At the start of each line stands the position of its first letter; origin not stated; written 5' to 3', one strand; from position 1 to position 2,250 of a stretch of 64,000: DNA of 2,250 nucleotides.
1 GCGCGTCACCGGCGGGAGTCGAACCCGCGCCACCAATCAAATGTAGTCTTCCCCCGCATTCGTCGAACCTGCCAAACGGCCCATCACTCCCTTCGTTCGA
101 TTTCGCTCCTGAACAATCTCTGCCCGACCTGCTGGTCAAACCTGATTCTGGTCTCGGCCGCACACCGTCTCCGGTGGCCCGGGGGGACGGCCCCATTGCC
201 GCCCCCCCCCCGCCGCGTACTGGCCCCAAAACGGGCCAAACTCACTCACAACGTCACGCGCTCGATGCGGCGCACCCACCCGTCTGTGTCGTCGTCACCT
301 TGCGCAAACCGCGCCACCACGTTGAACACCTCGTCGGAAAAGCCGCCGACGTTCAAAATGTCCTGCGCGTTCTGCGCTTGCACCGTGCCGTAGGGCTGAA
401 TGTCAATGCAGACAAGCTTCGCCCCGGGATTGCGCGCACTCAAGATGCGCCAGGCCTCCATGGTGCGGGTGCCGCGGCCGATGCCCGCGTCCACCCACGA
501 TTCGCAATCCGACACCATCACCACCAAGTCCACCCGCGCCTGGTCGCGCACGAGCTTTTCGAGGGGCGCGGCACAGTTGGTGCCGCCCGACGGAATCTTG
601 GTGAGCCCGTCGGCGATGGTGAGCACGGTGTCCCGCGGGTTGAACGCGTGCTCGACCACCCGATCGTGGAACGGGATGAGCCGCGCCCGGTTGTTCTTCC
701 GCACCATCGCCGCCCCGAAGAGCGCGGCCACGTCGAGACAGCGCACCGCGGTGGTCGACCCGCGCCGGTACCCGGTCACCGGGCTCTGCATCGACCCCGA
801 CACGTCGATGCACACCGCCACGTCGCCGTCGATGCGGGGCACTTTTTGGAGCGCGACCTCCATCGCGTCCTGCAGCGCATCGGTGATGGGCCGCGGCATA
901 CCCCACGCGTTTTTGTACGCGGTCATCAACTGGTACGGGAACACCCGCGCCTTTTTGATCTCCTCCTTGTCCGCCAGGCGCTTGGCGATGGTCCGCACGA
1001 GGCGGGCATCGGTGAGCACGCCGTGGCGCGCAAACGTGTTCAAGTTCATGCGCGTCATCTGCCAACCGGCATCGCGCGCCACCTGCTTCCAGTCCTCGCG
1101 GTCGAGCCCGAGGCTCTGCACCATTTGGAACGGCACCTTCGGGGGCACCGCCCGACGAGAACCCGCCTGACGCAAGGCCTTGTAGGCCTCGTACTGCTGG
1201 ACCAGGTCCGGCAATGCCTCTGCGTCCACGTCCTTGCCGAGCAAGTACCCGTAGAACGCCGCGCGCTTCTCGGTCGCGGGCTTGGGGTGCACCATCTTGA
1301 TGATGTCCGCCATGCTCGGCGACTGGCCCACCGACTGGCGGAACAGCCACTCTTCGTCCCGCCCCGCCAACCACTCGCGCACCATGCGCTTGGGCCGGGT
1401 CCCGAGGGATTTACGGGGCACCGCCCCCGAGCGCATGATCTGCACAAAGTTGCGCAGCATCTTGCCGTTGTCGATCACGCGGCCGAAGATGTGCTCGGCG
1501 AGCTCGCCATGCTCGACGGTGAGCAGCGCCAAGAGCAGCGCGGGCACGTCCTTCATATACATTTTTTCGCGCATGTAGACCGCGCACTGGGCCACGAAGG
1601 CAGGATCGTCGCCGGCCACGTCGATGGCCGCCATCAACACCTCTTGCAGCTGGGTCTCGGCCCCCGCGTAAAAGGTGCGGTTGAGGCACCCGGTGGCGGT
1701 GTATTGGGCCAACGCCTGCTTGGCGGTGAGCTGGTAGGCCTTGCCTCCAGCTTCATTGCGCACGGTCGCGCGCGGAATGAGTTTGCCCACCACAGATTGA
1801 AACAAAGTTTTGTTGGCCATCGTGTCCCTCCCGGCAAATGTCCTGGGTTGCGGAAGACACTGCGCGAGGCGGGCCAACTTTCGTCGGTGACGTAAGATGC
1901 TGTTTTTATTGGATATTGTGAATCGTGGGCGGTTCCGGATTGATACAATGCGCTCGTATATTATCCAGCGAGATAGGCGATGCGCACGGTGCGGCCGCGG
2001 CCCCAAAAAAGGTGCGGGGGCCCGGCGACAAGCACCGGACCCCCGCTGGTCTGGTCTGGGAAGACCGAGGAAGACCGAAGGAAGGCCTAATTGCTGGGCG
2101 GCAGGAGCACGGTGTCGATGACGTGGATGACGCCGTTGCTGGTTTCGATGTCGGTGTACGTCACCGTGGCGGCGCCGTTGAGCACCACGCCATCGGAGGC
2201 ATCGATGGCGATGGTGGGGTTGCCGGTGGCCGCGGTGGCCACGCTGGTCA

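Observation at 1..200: A tRNA-like element immediately 3' of rsr is a candidate YrlA-type Y RNA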

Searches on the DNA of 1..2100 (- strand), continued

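Call 37: search_rna_families(sources=[L080, L081, L085, L097, L077, L093, L101, L017, L029], threshold=evalue, max_evalue=0.01, show_alignments=2)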
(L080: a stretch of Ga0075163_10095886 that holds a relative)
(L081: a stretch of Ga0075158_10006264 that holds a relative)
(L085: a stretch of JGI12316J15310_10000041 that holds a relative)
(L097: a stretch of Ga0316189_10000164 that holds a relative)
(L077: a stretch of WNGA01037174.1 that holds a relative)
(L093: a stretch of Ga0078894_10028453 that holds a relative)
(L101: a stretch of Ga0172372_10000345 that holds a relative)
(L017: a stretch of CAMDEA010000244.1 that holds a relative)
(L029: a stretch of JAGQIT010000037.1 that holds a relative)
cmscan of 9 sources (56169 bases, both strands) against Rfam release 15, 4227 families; matches with E-value up to 0.01: 16.
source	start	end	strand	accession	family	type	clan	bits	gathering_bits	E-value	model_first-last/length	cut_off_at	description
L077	3735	3850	+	RF02553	YrlA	Gene; sRNA;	-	86.5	69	7.6e-19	1-114/114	no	Y RNA-like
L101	4332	4461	+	RF02553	YrlA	Gene; sRNA;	-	74.9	69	1.7e-15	1-114/114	no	Y RNA-like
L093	1610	1740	+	RF02553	YrlA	Gene; sRNA;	-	72.7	69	7.4e-15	1-114/114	no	Y RNA-like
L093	1750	1881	+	RF02553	YrlA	Gene; sRNA;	-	69.5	69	6.3e-14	1-114/114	no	Y RNA-like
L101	4471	4602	+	RF02553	YrlA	Gene; sRNA;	-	69.1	69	8.2e-14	1-114/114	no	Y RNA-like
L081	4756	4890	+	RF02553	YrlA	Gene; sRNA;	-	63.8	69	2.9e-12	1-114/114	no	Y RNA-like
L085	4674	4810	+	RF02553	YrlA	Gene; sRNA;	-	63.2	69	4.3e-12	1-114/114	no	Y RNA-like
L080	1817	1948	+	RF02553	YrlA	Gene; sRNA;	-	62.3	69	7.6e-12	1-114/114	no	Y RNA-like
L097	4557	4691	+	RF02553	YrlA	Gene; sRNA;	-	56.4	69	3.8e-10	1-114/114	no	Y RNA-like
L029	11424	11554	+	RF02553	YrlA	Gene; sRNA;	-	54.8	69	1.1e-09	1-114/114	no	Y RNA-like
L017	4148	4296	+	RF02553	YrlA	Gene; sRNA;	-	43.2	69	2.5e-06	1-114/114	no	Y RNA-like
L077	3627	3731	+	RF02553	YrlA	Gene; sRNA;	-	33.3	69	0.0019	1-114/114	no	Y RNA-like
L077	3691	3792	+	RF00023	tmRNA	Gene;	CL00001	23.6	47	1.2e-05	1-374/374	no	transfer-messenger RNA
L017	4191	4246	+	RF01850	beta_tmRNA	Gene;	CL00001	21.5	84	0.0089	86-149/331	no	Betaproteobacteria transfer-messenger RNA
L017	4397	4491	+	RF00023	tmRNA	Gene;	CL00001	21.3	47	0.00011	1-374/374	no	transfer-messenger RNA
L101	4456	4532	+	RF00023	tmRNA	Gene;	CL00001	19.7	47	0.00055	1-374/374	no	transfer-messenger RNA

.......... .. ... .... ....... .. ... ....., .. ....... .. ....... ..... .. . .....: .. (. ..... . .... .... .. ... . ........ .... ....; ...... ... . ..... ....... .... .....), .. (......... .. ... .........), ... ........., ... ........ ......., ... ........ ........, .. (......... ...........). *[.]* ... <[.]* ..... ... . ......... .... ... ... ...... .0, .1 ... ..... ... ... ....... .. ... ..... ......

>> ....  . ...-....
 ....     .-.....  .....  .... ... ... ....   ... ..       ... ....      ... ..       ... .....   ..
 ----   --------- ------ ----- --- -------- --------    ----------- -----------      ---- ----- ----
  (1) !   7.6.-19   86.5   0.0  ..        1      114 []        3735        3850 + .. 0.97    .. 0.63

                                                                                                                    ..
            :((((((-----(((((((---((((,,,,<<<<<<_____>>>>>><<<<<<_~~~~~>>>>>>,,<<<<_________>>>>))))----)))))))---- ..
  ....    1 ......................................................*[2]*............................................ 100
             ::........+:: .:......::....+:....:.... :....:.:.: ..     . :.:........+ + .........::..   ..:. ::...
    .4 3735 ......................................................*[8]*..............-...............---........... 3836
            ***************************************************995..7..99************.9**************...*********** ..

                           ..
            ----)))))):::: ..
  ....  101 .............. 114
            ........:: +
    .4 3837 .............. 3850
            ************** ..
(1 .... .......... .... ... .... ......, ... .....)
